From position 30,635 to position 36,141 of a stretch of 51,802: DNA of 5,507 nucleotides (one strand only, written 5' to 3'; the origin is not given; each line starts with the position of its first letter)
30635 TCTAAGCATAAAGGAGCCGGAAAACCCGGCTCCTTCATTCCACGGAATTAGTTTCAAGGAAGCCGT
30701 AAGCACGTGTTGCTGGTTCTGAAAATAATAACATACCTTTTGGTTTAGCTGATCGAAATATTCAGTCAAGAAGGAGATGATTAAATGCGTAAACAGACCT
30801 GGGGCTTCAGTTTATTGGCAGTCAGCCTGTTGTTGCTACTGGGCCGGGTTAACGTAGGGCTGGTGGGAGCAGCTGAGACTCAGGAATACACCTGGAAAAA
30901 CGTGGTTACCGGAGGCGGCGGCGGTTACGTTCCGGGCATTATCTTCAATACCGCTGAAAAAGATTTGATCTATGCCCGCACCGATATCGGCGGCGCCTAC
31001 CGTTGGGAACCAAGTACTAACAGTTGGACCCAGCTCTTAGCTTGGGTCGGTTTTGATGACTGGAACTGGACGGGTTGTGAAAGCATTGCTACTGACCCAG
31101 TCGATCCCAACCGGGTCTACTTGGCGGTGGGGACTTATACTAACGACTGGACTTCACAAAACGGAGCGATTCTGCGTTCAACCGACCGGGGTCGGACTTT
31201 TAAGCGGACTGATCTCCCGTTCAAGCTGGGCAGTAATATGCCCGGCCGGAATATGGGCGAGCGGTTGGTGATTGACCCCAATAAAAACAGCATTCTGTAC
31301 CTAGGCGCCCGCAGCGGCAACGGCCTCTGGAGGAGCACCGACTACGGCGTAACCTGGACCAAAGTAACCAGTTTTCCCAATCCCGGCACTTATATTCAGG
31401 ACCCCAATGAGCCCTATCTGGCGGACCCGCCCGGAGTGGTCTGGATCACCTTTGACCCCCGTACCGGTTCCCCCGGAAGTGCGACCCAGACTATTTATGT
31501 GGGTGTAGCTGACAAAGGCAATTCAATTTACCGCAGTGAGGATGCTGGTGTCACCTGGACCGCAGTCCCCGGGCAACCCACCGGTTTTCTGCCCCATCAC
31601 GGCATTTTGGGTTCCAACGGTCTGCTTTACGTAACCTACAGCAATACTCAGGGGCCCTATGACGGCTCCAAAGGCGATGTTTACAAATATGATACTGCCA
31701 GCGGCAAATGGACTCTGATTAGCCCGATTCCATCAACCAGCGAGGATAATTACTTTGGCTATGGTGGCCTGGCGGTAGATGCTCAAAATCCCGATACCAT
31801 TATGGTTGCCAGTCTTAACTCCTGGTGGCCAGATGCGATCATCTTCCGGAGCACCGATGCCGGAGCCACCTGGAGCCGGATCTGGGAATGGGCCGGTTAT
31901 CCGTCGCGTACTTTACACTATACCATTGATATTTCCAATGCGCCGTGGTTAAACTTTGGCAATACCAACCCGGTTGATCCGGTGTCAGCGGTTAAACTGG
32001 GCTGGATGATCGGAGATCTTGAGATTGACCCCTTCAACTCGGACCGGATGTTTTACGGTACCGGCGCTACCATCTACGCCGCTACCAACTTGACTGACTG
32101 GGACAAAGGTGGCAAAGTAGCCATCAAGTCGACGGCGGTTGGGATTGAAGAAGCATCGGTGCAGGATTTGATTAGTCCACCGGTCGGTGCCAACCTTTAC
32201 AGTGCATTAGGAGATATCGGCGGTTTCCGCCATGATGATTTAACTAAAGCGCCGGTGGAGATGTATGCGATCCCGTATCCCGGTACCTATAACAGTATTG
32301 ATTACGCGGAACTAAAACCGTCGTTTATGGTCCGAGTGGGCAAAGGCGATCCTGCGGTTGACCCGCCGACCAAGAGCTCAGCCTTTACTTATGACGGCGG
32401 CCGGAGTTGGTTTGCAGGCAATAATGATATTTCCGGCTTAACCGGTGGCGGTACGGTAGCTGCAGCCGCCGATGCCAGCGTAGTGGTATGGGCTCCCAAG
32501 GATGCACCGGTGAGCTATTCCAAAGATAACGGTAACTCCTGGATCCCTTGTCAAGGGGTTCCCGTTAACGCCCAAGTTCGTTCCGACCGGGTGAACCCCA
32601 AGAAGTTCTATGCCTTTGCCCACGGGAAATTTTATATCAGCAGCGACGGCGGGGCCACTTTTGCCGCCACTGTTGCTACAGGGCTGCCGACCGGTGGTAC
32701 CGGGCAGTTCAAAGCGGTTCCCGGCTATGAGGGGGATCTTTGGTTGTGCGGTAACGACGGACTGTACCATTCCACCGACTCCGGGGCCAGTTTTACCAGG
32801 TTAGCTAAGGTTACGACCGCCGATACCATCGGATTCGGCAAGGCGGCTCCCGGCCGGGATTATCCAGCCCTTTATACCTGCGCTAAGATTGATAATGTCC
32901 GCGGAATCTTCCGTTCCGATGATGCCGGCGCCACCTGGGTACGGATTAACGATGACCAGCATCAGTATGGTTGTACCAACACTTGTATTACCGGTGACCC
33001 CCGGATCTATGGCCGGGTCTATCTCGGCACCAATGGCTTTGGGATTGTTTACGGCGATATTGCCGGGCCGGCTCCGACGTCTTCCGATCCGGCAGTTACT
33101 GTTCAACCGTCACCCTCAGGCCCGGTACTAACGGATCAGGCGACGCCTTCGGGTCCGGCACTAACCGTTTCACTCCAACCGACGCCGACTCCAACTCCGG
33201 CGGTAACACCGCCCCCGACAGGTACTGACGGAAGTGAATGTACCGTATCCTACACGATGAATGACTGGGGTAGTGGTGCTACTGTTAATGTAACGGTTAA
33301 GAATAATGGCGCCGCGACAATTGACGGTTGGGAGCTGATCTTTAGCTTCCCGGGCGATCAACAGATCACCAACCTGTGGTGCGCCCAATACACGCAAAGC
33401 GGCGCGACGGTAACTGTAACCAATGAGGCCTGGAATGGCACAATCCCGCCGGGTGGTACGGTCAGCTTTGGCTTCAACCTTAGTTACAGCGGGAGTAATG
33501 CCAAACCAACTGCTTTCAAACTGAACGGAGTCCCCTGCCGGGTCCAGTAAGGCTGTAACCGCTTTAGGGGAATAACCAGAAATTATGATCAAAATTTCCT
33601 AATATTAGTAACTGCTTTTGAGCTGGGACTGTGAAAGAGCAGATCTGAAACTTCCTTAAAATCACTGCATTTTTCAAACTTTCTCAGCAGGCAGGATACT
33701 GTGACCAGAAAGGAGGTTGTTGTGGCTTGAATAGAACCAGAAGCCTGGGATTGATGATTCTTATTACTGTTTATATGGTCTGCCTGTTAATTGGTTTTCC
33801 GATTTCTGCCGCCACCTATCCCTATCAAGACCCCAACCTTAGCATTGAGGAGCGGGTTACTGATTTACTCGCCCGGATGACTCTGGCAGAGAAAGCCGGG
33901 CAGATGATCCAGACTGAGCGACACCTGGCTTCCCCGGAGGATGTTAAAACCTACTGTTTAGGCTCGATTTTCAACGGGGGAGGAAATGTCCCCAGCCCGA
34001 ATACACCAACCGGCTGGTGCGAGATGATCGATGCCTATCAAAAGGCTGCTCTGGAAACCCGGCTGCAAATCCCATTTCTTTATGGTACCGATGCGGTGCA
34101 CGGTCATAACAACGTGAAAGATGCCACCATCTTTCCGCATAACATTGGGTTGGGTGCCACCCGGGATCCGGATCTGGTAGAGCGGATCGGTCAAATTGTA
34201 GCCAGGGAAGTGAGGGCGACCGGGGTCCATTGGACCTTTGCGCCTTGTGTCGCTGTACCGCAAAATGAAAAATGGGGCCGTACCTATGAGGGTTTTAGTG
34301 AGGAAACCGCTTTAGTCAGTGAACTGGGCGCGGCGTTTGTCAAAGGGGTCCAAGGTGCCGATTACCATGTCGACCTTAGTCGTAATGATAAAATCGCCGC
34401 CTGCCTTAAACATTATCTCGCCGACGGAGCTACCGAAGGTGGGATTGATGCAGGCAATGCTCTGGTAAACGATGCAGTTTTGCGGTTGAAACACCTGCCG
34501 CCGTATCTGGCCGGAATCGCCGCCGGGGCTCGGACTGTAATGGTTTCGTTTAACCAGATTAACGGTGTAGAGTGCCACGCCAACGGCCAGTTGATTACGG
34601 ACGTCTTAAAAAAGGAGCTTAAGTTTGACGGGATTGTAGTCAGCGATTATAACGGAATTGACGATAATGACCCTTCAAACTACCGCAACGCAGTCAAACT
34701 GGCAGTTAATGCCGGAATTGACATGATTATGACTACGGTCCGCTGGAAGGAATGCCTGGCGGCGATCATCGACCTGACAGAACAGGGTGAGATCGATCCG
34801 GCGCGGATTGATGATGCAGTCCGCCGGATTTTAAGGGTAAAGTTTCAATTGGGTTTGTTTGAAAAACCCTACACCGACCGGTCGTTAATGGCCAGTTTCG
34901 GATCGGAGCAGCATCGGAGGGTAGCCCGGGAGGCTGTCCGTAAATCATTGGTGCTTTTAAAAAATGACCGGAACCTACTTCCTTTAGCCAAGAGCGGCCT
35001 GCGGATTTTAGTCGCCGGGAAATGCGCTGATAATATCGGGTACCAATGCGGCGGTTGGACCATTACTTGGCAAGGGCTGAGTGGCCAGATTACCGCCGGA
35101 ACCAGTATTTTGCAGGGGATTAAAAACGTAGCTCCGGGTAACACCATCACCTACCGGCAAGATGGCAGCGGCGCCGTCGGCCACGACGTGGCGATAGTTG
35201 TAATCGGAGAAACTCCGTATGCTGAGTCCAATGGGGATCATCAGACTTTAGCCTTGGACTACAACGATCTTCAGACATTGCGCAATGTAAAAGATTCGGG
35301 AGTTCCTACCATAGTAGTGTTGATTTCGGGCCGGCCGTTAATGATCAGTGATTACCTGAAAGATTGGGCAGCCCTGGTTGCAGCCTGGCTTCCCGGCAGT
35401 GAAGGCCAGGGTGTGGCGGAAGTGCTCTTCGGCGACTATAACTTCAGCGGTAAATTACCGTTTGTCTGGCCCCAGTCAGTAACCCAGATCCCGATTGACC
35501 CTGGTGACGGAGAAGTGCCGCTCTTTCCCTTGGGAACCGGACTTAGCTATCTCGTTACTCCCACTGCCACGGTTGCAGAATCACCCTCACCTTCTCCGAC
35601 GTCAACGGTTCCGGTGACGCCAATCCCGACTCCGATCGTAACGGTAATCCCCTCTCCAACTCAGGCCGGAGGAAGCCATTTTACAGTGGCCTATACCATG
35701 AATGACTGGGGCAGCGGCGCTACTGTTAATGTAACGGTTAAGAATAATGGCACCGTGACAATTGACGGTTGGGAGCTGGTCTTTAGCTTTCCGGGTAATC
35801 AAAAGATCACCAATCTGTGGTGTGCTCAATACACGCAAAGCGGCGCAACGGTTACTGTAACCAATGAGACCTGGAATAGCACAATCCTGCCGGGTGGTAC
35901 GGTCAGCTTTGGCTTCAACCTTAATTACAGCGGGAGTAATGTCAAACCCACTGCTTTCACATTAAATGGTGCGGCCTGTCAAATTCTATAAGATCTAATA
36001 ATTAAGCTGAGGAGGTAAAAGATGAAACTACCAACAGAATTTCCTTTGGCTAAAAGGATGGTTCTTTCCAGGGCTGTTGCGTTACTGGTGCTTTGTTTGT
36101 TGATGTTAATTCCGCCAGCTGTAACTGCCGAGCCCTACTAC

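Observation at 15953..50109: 34-kb single-strand array of 14 secreted cell-wall-targeted proteins, 13 carrying one shared CBM2 cassette, next to outer-membrane genes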

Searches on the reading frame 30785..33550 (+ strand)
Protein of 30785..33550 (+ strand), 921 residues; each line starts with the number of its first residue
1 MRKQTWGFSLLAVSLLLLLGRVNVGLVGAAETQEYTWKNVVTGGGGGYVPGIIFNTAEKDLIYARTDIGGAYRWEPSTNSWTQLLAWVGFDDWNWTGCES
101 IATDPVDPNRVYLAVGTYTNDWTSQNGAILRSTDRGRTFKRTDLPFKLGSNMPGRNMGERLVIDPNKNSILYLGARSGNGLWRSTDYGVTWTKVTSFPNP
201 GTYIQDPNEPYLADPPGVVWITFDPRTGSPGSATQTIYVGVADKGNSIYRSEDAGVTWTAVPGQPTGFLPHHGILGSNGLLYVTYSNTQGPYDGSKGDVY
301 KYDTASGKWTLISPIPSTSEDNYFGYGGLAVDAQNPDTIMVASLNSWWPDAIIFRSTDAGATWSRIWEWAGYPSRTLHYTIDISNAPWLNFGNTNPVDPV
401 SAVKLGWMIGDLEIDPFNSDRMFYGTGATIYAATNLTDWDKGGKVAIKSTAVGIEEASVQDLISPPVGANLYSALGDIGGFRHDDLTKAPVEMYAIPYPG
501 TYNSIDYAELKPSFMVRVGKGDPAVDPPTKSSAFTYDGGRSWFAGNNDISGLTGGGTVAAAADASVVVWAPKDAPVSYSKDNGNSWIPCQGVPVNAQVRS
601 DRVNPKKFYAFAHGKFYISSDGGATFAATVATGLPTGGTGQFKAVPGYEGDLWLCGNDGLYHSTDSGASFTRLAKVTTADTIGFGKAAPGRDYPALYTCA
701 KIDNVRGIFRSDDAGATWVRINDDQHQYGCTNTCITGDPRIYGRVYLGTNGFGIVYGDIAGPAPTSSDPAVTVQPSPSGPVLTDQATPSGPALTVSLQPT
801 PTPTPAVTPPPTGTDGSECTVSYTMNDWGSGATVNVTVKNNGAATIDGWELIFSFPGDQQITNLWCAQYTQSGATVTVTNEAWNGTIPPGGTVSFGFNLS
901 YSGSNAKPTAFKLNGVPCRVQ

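Call 4: search_protein_families(library=pfam, proteins=[window:30785-33550:+])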
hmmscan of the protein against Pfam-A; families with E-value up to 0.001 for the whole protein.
window:30785-33550:+ (921 aa): 5 families
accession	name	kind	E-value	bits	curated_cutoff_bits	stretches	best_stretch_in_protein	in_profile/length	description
PF00553.25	CBM_2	-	2.5e-31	108.4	24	1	819-918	1-101/101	Cellulose binding domain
PF15902.12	Sortilin-Vps10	-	3.1e-17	62.9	33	2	99-195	26-113/446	Sortilin, neurotensin receptor 3,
PF02012.26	BNR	-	2.3e-11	42.3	27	0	354-365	1-12/12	BNR/Asp-box repeat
PF15899.11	BNR_6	-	1e-08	34.9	27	0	181-193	1-13/14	BNR-Asp box repeat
PF13418.12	Kelch_4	-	0.00056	20.2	21.6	0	296-317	28-49/49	Galactose oxidase, central domain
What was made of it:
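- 30785..33550 (+): GH74 xyloglucanase/endoglucanase-linker-CBM2 (CBM2 at nt 33239-33538). Pfam shows only BNR/sortilin plus CBM_2 (call 4).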

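Call 66: search_solved_structures(query=window:30785-33550:+, max_evalue=1e-30)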
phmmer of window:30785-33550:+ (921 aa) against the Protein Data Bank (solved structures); distinct sequences matched with E-value up to 1e-30: 19.
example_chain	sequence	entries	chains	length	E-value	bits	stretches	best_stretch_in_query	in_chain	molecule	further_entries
2cn2_A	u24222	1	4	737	0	1021.2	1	32-764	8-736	BETA-1,4-XYLOGLUCAN HYDROLASE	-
2cn3_A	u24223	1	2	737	0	1017.7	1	32-764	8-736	BETA-1,4-XYLOGLUCAN HYDROLASE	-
6p2n_A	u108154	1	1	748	8.6e-297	990.6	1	32-758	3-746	Xyloglucanase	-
6mgj_A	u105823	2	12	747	1.1e-292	977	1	33-758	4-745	Xyloglucanase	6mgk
6mgl_A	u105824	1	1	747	1.3e-291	973.4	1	33-758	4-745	Xyloglucanase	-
5fkr_A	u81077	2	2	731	1.8e-290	969.7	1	33-760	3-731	ENDO-1,4-BETA-GLUCANASE/XYLOGLUCANASE, PUTATIVE, GLY74A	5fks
5fkq_A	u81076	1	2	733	7.7e-290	967.6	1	30-760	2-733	ENDO-1,4-BETA-GLUCANASE/XYLOGLUCANASE, PUTATIVE, GLY74A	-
5fkt_A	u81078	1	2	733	7.7e-290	967.6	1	30-760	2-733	ENDO-1,4-BETA-GLUCANASE/XYLOGLUCANASE, GLY74A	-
6p2o_A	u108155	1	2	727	5.4e-287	958.2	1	34-759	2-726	Xyloglucanase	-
4lgn_A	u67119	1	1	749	8.7e-277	924.4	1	30-764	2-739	Cellulose-binding, family II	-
5jwz_A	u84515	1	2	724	1.1e-272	910.8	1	34-758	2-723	Cellulose-binding family II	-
6p2m_A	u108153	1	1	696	7.2e-156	524.2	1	30-757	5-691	Type 3a cellulose-binding domain protein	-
7kn8_A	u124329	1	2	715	1.2e-143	483.7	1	31-758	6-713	Cellulase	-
1sqj_A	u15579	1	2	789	3e-114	386.4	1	33-762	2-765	oligoxyloglucan reducing-end-specific cellobiohydrolase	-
2ebs_A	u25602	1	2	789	1.4e-113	384.2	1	33-762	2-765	Oligoxyloglucan reducing end-specific cellobiohydrolase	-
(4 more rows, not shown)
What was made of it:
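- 30785..33550 (+): The PDB search gives C. thermocellum Xgh74A 2CN2 at E=0 (call 66).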

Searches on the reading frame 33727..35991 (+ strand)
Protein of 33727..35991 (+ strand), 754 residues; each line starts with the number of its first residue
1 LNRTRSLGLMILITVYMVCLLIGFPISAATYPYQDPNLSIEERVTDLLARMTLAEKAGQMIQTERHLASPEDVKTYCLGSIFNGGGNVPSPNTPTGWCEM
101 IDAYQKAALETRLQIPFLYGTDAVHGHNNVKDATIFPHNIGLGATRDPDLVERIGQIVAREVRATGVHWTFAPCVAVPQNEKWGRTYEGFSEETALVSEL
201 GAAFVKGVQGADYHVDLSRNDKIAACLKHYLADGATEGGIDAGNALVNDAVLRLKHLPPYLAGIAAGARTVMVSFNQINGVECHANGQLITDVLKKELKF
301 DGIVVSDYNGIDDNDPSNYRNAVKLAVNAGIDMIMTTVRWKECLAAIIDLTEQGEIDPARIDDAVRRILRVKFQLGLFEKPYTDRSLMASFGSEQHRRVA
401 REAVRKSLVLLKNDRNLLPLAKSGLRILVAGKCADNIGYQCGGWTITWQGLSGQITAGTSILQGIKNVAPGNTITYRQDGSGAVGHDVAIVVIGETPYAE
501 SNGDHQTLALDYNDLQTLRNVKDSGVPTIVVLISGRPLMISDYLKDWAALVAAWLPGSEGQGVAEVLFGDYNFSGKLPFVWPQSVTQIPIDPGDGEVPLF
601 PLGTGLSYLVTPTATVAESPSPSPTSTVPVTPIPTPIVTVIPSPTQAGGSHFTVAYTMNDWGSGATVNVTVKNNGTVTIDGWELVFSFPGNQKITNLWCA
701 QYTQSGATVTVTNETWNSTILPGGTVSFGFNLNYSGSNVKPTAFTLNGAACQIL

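Call 4: search_protein_families(library=pfam, proteins=[window:33727-35991:+])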
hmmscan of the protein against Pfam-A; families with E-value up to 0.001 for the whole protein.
window:33727-35991:+ (754 aa): 3 families
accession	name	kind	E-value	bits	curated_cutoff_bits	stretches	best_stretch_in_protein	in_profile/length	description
PF00933.27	Glyco_hydro_3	-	1e-74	252.3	27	1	52-371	1-316/316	Glycosyl hydrolase family 3 N terminal domain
PF01915.27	Glyco_hydro_3_C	-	4.1e-45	154.7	31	1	408-608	1-200/200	Glycosyl hydrolase family 3 C-terminal domain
PF00553.25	CBM_2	-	2.5e-29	102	24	1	654-751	3-101/101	Cellulose binding domain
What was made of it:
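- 33727..35991 (+): GH3 beta-glucosidase / glucan exohydrolase-linker-CBM2 (CBM2 at nt 35686-35979). Pfam GH3 N- and C-terminal domains + CBM_2 (call 4).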

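Call 67: search_solved_structures(query=window:33727-35991:+, max_evalue=1e-60)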
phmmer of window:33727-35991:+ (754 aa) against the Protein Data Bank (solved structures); distinct sequences matched with E-value up to 1e-60: 34.
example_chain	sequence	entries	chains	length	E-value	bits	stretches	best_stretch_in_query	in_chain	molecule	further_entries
5m6g_A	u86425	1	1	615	3.8e-193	646.8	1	18-608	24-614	Beta-glucosidase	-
6jgc_A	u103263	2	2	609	3.5e-171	574.2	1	32-608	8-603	BETA-D-GLUCAN GLUCOHYDROLASE ISOENZYME EXO1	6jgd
8hj6_A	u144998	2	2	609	3.8e-171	574.1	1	32-608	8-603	Glyco_hydro_3 domain-containing protein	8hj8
8hj7_A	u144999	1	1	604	6.9e-171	573.2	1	32-607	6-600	Beta-D-glucan exohydrolase isoenzyme ExoI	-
6jg7_A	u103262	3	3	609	1.2e-170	572.4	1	32-608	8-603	BETA-D-GLUCAN GLUCOHYDROLASE ISOENZYME EXO1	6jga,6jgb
3wli_A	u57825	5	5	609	1.8e-170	571.8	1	32-608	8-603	Beta-D-glucan exohydrolase isoenzyme ExoI | Barley exohydrolase I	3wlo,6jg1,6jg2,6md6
1ex1_A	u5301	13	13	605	3.7e-170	570.8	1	33-608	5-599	PROTEIN (BETA-D-GLUCAN EXOHYDROLASE ISOENZYME EXO1) | BETA-D-GLUCAN GLUCOHYDROLASE ISOENZYME EXO1 | Beta-D-glucan exohydrolase isoenzyme ExoI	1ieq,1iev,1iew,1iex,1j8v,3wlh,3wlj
1lq2_A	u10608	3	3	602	5.2e-170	570.3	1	33-607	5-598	Beta-D-glucan glucohydrolase isoenzyme Exo1 | beta-D-glucan exohydrolase isoenzyme ExoI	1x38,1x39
6jg6_A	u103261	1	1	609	6.4e-170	570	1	32-608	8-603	BETA-D-GLUCAN GLUCOHYDROLASE ISOENZYME EXO1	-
6jgq_A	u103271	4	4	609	3.1e-169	567.8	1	32-608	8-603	BETA-D-GLUCAN GLUCOHYDROLASE ISOENZYME EXO1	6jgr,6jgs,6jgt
6jgg_A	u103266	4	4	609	4e-169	567.4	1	32-608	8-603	BETA-D-GLUCAN GLUCOHYDROLASE ISOENZYME EXO1 | Uncharacterized protein | Beta-D-glucan exohydrolase isoenzyme ExoI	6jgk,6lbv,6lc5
3wlq_A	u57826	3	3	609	9.1e-169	566.2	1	32-608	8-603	Beta-D-glucan exohydrolase isoenzyme ExoI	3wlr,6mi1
6jgl_A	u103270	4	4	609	1.1e-168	565.9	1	32-608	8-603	BETA-D-GLUCAN GLUCOHYDROLASE ISOENZYME EXO1 | BETA-D-GLUCAN GLUCOHYDROLASE ISOENZYME EXO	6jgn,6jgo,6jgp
6jge_A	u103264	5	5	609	1.6e-168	565.4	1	32-608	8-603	BETA-D-GLUCAN GLUCOHYDROLASE ISOENZYME EXO1 | Beta-D-glucan exohydrolase isoenzyme ExoI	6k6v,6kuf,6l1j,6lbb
3usz_A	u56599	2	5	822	1.4e-138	466.4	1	35-626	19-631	Exo-1,3/1,4-beta-glucanase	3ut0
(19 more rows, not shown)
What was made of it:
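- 33727..35991 (+): Nearest PDB entry is 5M6G, followed by the barley ExoI type (call 67).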
